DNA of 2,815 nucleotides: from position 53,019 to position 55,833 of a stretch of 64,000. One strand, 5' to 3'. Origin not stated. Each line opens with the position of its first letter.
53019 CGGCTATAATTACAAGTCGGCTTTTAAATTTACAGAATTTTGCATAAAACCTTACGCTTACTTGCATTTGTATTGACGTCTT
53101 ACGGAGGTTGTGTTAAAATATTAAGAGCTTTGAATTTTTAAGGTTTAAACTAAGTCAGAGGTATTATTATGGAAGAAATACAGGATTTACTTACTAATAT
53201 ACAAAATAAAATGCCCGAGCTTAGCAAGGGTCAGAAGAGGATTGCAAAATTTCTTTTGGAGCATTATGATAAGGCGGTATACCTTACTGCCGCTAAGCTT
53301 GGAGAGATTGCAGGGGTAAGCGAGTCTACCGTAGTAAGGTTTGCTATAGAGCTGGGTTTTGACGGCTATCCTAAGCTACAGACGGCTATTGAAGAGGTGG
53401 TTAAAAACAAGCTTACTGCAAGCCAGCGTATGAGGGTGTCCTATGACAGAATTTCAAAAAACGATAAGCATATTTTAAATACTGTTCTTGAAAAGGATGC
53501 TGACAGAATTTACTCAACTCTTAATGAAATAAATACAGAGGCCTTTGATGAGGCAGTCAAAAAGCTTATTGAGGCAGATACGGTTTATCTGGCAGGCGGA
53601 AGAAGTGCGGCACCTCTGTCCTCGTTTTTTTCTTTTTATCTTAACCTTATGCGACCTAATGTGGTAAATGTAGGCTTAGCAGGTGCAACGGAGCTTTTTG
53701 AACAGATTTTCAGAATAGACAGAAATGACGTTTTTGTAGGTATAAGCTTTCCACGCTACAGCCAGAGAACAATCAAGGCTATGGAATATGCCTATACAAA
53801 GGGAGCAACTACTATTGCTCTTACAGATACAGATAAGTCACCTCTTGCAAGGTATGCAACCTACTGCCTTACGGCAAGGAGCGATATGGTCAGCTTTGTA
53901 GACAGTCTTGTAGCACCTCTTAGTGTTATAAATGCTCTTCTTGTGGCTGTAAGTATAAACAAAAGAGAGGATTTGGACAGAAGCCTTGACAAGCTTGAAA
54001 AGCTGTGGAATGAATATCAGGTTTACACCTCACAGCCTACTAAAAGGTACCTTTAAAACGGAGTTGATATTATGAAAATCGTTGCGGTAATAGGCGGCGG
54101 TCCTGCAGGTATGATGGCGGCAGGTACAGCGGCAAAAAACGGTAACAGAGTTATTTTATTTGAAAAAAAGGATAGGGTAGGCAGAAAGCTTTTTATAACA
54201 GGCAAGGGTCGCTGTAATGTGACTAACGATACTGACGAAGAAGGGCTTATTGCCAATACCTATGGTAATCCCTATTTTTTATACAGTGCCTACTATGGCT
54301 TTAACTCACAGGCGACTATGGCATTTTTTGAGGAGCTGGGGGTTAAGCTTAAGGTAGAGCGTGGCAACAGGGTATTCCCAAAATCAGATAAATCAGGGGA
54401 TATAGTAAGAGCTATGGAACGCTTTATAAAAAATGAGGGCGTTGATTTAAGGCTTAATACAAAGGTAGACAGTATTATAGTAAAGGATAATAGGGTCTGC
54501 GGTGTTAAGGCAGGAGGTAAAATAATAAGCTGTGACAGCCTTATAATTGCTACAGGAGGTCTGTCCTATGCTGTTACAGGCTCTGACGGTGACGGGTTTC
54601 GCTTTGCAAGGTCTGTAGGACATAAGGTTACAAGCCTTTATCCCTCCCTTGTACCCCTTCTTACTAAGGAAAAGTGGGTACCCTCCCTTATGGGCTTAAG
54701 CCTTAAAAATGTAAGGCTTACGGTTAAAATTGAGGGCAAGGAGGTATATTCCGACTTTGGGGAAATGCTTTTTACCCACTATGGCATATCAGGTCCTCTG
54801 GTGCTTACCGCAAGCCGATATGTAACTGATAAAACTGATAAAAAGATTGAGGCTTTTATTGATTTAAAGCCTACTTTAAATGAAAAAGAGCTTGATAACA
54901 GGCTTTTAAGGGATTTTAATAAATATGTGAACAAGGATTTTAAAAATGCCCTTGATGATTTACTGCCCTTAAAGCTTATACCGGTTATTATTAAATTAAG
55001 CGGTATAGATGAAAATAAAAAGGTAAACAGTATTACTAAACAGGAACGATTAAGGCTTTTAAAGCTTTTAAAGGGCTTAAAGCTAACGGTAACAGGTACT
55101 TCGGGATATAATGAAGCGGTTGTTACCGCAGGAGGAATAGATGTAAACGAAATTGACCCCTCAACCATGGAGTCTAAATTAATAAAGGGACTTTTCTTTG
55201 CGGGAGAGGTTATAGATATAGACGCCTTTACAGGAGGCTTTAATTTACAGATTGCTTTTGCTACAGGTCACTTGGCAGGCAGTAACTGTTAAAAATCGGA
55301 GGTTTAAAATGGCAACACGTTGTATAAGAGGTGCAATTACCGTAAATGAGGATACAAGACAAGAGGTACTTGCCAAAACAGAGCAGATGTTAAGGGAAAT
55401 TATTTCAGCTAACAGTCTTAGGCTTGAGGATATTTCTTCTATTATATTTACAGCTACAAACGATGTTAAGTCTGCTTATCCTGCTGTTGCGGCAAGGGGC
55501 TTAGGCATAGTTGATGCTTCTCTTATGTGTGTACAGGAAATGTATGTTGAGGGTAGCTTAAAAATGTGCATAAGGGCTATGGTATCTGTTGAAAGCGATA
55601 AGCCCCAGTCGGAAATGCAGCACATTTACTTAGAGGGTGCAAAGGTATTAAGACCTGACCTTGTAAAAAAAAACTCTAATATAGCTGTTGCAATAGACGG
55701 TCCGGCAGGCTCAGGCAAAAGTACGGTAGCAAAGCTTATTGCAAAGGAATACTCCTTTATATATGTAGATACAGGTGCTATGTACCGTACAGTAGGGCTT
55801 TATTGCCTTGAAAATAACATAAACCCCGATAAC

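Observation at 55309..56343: Unusual single-ORF fusion of AroH-type chorismate mutase with cytidylate kinase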

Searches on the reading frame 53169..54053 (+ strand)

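Call 3: search_protein_families(library=pfam, proteins=[window:53169-54053:+], max_evalue=0.01)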
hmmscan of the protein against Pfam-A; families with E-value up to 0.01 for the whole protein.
window:53169-54053:+ (295 aa): 3 families
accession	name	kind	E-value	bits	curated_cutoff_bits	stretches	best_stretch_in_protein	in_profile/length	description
PF01380.27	SIS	-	4.2e-24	85.3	25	1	132-260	1-131/131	SIS domain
PF01418.23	HTH_6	-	2.7e-20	72.6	28.3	1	7-78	3-74/77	Helix-turn-helix domain, rpiR family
PF13580.11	SIS_2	-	0.0046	17.4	27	0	177-219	95-137/138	SIS domain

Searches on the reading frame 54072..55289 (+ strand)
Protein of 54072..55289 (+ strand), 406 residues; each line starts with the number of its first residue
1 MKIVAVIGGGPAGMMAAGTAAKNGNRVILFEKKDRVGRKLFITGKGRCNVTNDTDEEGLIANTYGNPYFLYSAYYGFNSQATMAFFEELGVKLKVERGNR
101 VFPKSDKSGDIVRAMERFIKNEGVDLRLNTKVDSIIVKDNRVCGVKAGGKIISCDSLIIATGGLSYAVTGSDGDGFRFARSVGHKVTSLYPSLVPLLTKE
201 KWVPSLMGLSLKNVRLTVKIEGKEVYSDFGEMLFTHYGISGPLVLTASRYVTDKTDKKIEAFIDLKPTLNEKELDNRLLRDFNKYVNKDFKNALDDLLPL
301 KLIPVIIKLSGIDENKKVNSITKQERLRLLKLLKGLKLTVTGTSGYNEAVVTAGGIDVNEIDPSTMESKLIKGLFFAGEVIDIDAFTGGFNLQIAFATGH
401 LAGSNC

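Call 3: search_protein_families(library=pfam, proteins=[window:54072-55289:+], max_evalue=0.01)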
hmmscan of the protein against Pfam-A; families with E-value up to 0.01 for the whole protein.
window:54072-55289:+ (406 aa): 14 families
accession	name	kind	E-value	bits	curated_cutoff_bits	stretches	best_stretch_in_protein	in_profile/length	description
PF03486.20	HI0933_like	-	7.7e-86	287.9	50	1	4-404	3-243/244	HI0933-like protein Rossmann domain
PF22780.1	HI0933_like_1st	-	3.1e-40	138.1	27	1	190-351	1-165/165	HI0933-like protein barrel and H2TH domain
PF01134.28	GIDA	-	1.3e-13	51.3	22.1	2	4-37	2-36/391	Glucose inhibited division protein A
PF07992.20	Pyr_redox_2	-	1e-12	48.6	26.1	2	4-39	3-39/291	Pyridine nucleotide-disulphide oxidoreductase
PF00890.30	FAD_binding_2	-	4.4e-12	46.4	20.4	1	4-42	2-40/414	FAD binding domain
PF12831.13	FAD_oxidored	-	9.4e-11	42.1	27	1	4-162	2-145/416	FAD dependent oxidoreductase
PF01266.30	DAO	-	1.7e-10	41.4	27.9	2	4-37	2-35/353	FAD dependent oxidoreductase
PF00070.33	Pyr_redox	-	1.1e-09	39.1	22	2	4-39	2-37/82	Pyridine nucleotide-disulphide oxidoreductase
PF01593.30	Amino_oxidase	-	6.3e-07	29.5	19.8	1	57-162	152-255/443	Flavin containing amine oxidoreductase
PF13450.12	NAD_binding_8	-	1.1e-06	29.2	21.9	1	6-37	1-32/68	NAD(P)-binding Rossmann-like domain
PF13738.12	Pyr_redox_3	-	9.6e-06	25.5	30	0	6-37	2-33/305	Pyridine nucleotide-disulphide oxidoreductase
PF01946.23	Thi4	-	0.00027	20.7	26.2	0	4-37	20-54/235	Thi4 family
PF01494.25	FAD_binding_3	-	0.00037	20.3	22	1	4-34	4-34/349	FAD binding domain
PF01262.27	AlaDh_PNT_C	-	0.002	18.1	23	1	4-50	31-78/214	Alanine dehydrogenase/PNT, C-terminal domain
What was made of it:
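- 53169..55292 (+): Upstream operon genes: RpiR/SIS regulator (53169-54056) and HI0933-like flavoprotein (54072-55292), separated by 15-16 nt gaps. Pfam (call 3).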

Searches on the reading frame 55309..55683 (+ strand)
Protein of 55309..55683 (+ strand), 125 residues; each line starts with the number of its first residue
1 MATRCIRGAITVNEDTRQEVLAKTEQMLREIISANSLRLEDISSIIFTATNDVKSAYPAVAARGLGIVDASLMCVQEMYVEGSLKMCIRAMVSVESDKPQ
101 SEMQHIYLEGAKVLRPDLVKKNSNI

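Call 13: search_solved_structures(query=window:55309-55683:+, max_evalue=0.00001, show_alignments=3)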
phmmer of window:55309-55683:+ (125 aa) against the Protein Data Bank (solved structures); distinct sequences matched with E-value up to 0.00001: 12.
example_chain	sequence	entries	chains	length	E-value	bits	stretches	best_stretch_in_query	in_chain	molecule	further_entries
1xho_A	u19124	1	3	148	3.2e-34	120.9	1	5-118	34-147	Chorismate mutase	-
1com_A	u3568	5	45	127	8e-30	106.7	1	2-122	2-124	CHORISMATE MUTASE | PROTEIN (CHORISMATE MUTASE) | CHORISMATE MUTASE AROH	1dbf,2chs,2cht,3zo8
3zop_A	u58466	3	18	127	8e-30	106.7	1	2-122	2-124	CHORISMATE MUTASE AROH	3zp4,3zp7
1fnj_A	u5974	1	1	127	5.7e-28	100.8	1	2-122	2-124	PROTEIN (CHORISMATE MUTASE)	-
7r4b_A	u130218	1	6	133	6.3e-28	100.6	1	3-119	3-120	Chorismate mutase AroH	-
1fnk_A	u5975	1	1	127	2.9e-27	98.5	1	2-122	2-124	PROTEIN (CHORISMATE MUTASE)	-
7l85_B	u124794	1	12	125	3.8e-24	88.5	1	3-119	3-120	BG505 SOSIP-T33-31B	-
4zk7_A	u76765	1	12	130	5.6e-24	87.9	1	4-119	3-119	Chorismate mutase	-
1ode_A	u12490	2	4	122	1.9e-23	86.2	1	4-119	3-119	CHORISMATE MUTASE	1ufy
8cux_B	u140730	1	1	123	2.6e-23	85.8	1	4-119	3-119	R3-1 Chain B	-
4nwo_B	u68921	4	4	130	2.9e-23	85.7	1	4-119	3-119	Chorismate mutase AroH | F4132-1-0 chain B | F4132-1 chain B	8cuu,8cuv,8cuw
1ui9_A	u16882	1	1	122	1.3e-22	83.5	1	4-119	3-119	chorismate mutase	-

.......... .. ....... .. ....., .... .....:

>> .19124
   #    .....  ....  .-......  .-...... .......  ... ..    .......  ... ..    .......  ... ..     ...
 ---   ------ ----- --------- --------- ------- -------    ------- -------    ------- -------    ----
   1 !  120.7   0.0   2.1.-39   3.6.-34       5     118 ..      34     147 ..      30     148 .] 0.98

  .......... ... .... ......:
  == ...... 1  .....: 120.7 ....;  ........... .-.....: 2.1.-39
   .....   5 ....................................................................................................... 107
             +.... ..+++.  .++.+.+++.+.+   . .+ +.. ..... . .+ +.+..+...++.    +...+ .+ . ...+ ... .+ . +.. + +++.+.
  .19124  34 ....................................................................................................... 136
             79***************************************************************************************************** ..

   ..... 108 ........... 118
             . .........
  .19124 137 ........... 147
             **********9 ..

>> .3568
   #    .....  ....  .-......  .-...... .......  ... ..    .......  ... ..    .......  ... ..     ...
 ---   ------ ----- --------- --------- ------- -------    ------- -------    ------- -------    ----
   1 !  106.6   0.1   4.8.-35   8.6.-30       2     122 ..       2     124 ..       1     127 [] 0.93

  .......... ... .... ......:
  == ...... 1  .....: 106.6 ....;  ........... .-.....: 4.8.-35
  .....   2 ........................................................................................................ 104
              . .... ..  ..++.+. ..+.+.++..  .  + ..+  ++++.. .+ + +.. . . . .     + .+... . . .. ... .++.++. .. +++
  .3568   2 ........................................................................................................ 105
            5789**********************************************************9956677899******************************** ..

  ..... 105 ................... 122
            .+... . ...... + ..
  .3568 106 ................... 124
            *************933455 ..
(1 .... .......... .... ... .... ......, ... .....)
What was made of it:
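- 55309..55662 (+): AroH-class chorismate mutase domain (res 1-118). Sequence match to solved chains 1xho E 3e-34 and 1com E 8e-30 (call 13).
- B. subtilis K60 is Val or Ile here, but it is also Ile in the Clostridium thermocellum enzyme 1xho (call 13).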

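Call 79: find_homologous_proteins(query=window:55309-55671:+, max_evalue=1e-10)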
Query seq(121 aa) (121 aa): 306 proteins with E <= 1e-10 among 312 candidates; the best 120 are listed.
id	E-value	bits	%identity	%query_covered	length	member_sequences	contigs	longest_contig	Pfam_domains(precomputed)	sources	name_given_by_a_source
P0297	1.1e-44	169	66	97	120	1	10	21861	PF07736.17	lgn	-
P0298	2.3e-44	168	68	97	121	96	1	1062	PF07736.17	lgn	-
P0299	4.0e-44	167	69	97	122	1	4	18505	PF07736.17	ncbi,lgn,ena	-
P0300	1.1e-43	166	68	97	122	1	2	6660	PF07736.17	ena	-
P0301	1.5e-43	165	68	97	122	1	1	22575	PF07736.17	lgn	-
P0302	2.6e-43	165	68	97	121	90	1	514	PF07736.17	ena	-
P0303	2.6e-42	161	66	93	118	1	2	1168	PF07736.17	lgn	-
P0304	7.7e-42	160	68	97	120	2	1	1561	PF07736.17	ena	-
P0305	9.8e-41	156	64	96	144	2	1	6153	PF07736.17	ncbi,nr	ncbi:MAG: chorismate mutase, partial [Firmicutes bacterium]|nr:chorismate mutase [Bacillota bacteriu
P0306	3.0e-40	155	67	93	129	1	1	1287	PF07736.17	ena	-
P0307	4.7e-40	154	62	100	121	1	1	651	PF07736.17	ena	-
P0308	8.2e-40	153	62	94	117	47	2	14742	PF07736.17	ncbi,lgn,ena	-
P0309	1.1e-39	153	64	98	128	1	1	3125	PF07736.17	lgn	-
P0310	4.6e-39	151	66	97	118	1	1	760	PF07736.17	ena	-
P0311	1.4e-38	149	65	93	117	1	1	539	PF07736.17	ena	-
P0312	2.5e-38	149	57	97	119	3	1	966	PF07736.17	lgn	-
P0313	3.9e-38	148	65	93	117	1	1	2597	PF07736.17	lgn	-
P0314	5.1e-38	148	65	97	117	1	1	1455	PF07736.17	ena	-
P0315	2.2e-37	145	59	94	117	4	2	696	PF07736.17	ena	-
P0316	2.2e-37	145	59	94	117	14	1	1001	PF07736.17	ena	-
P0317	2.9e-37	145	57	94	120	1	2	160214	PF07736.17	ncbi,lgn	-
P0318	2.9e-37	145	63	95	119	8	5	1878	PF07736.17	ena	-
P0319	3.1e-37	145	62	95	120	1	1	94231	PF07736.17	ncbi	-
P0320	3.3e-37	145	61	98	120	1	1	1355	PF07736.17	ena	-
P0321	4.2e-37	145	58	99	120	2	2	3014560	PF07736.17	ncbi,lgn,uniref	ncbi:chorismate mutase [Defluviitalea saccharophila]|uniref:chorismate mutase n=1 Tax=Defluviitalea 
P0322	5.2e-37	144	59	98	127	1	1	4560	PF07736.17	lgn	-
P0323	5.6e-37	144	58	96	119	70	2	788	PF07736.17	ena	-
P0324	6.1e-37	144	58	98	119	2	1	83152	PF07736.17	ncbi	-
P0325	6.8e-37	144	59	94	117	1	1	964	PF07736.17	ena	-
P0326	7.1e-37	144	64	93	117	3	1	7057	PF07736.17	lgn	-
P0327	7.3e-37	144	62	100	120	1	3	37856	PF07736.17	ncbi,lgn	-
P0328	7.8e-37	144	58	97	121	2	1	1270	PF07736.17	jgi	jgi:chorismate mutase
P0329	8.1e-37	144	64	95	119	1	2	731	PF07736.17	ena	-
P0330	1.1e-36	143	59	96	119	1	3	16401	PF07736.17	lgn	-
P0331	2.4e-36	142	63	93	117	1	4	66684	PF07736.17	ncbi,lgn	-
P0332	2.6e-36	142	59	100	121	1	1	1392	PF07736.17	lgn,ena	-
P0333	2.9e-36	142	58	96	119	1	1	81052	PF07736.17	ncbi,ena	-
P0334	3.0e-36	142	54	98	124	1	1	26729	PF07736.17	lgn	-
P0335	3.8e-36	142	56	99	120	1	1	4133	PF07736.17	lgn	-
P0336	4.4e-36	141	58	97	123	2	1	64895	PF07736.17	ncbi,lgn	-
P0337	4.7e-36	141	61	94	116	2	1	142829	PF07736.17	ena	-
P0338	4.8e-36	141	58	93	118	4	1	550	PF07736.17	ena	-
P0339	4.8e-36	141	57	94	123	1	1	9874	PF07736.17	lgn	-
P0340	5.1e-36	141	58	99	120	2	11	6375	PF07736.17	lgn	-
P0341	5.4e-36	141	56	99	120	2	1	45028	PF07736.17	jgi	-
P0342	5.5e-36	141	57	100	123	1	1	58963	PF07736.17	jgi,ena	-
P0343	5.7e-36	141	58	96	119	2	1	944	PF07736.17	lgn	-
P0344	8.8e-36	140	58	100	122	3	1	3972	PF07736.17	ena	-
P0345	1.1e-35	140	59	94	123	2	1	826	PF07736.17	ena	-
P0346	1.5e-35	140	58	93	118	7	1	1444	PF07736.17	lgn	-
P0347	1.7e-35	139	56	96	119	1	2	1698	PF07736.17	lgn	-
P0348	1.9e-35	139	56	99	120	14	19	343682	PF07736.17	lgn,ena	-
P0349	3.7e-35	138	56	100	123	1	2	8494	PF07736.17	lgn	-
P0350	3.9e-35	138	58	94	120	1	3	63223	PF07736.17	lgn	-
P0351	4.2e-35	138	62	95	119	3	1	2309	PF07736.17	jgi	-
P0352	6.5e-35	138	59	96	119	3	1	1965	PF07736.17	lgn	-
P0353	6.7e-35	138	55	100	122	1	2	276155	PF07736.17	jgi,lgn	jgi:monofunctional chorismate mutase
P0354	6.9e-35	137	58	96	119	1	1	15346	PF07736.17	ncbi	-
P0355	9.3e-35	137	61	95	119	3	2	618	PF07736.17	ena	-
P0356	1.3e-34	137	59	96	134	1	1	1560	PF07736.17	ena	-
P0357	1.5e-34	136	58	96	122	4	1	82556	PF07736.17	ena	-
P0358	1.5e-34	136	58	97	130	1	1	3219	PF07736.17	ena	-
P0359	1.5e-34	136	59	98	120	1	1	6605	PF07736.17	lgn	-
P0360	1.6e-34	136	55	98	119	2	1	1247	PF07736.17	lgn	-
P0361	3.7e-34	135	56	99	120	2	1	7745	PF07736.17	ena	-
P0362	4.5e-34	135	59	93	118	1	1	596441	PF07736.17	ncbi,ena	-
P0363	5.2e-34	135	56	98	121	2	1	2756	PF07736.17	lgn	-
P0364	6.0e-34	134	57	94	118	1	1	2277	PF07736.17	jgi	jgi:chorismate mutase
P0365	6.3e-34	134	55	96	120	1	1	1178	PF07736.17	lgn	-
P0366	7.6e-34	134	57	96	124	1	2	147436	PF07736.17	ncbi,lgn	-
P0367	8.6e-34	134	54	98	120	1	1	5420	PF07736.17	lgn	-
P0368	1.0e-33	134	61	94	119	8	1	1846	PF07736.17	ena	-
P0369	1.1e-33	134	58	93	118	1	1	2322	PF07736.17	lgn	-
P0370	1.1e-33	134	58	93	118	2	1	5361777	PF07736.17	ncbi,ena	-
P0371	1.1e-33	134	57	94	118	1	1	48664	PF07736.17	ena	-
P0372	1.2e-33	133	59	95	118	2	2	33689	PF07736.17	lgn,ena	-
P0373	1.2e-33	133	55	96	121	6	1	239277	PF07736.17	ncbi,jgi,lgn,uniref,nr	ncbi:chorismate mutase [Vallitalea sp.]|jgi:monofunctional chorismate mutase|uniref:chorismate mutas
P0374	1.3e-33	133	53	99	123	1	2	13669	PF07736.17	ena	-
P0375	2.3e-33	133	53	98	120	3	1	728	PF07736.17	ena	-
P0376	2.4e-33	133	55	96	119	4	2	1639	PF07736.17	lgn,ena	-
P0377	2.5e-33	132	55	95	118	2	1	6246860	PF07736.17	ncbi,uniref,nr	ncbi:chorismate mutase [Vallitalea pronyensis]|uniref:chorismate mutase n=1 Tax=Vallitalea pronyensi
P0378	2.8e-33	132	55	93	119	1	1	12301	PF07736.17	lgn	-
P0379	3.2e-33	132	53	98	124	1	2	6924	PF07736.17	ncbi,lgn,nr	ncbi:MAG: chorismate mutase [Clostridiaceae bacterium]|nr:chorismate mutase [Clostridiaceae bacteriu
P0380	3.5e-33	132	57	96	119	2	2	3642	PF07736.17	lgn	-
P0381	3.6e-33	132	55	96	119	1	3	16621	PF07736.17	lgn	-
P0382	3.9e-33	132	58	96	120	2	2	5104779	PF07736.17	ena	-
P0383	4.6e-33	132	57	95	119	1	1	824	PF07736.17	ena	-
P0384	4.8e-33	132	52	98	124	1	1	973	PF07736.17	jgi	-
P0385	5.4e-33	131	58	100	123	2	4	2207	PF07736.17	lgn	-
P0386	6.8e-33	131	57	94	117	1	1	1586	PF07736.17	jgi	jgi:chorismate mutase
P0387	1.4e-32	130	55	96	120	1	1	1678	PF07736.17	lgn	-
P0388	1.4e-32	130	53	96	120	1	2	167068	PF07736.17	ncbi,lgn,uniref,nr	ncbi:chorismate mutase [Fonticella tunisiensis]|uniref:chorismate mutase n=1 Tax=Fonticella tunisien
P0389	1.5e-32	130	54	97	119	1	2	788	PF07736.17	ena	-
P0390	1.5e-32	130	53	99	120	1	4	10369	PF07736.17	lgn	-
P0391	3.2e-32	129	55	93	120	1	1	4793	PF07736.17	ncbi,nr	ncbi:MAG: chorismate mutase [Caloramator sp.]|nr:chorismate mutase [Caloramator sp.]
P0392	3.4e-32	129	55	99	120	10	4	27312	PF07736.17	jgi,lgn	jgi:chorismate mutase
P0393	4.7e-32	128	53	99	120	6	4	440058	PF07736.17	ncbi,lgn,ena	-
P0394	6.0e-32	128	53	95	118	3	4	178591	PF07736.17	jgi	-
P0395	6.1e-32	128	55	99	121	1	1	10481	PF07736.17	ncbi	-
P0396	6.3e-32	128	53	96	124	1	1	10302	PF07736.17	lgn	-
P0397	8.8e-32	127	57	95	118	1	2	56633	PF07736.17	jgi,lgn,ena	jgi:monofunctional chorismate mutase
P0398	1.0e-31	127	56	100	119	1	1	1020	PF07736.17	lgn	-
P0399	1.0e-31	127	56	93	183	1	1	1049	PF07736.17,PF02224.25,PF13207.13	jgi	-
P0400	1.2e-31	127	50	99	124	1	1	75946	PF07736.17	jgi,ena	-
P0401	1.2e-31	127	55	99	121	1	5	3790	PF07736.17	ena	-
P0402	1.3e-31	127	55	93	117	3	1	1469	PF07736.17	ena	-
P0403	1.6e-31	127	53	98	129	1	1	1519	PF07736.17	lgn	-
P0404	1.6e-31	127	58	93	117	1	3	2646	PF07736.17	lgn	-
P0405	1.7e-31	127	55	93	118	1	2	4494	PF07736.17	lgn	-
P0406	1.8e-31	127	58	98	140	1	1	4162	PF07736.17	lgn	-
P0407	1.9e-31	126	55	95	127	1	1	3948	PF07736.17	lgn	-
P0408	1.9e-31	126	53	99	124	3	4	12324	PF07736.17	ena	-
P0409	2.3e-31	126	55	96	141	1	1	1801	PF07736.17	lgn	-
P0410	3.3e-31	126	57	95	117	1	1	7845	PF07736.17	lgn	-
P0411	4.3e-31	125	55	93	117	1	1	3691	PF07736.17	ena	-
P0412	4.4e-31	125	53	96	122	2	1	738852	PF07736.17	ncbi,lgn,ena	ncbi:MAG: chorismate mutase [Cellulosilyticaceae bacterium]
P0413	4.7e-31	125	52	98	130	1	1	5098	PF07736.17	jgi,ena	jgi:chorismate mutase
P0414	6.6e-31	125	55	100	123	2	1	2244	PF07736.17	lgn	-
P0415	7.3e-31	125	54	93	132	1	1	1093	PF07736.17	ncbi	-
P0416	7.5e-31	125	57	95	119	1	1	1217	PF07736.17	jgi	-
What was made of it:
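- Tried and rejected: A search with the AroH domain alone (call 79) returned many stand-alone AroH proteins at up to 69% identity, with tails such as ........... and ...VNKKQ.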
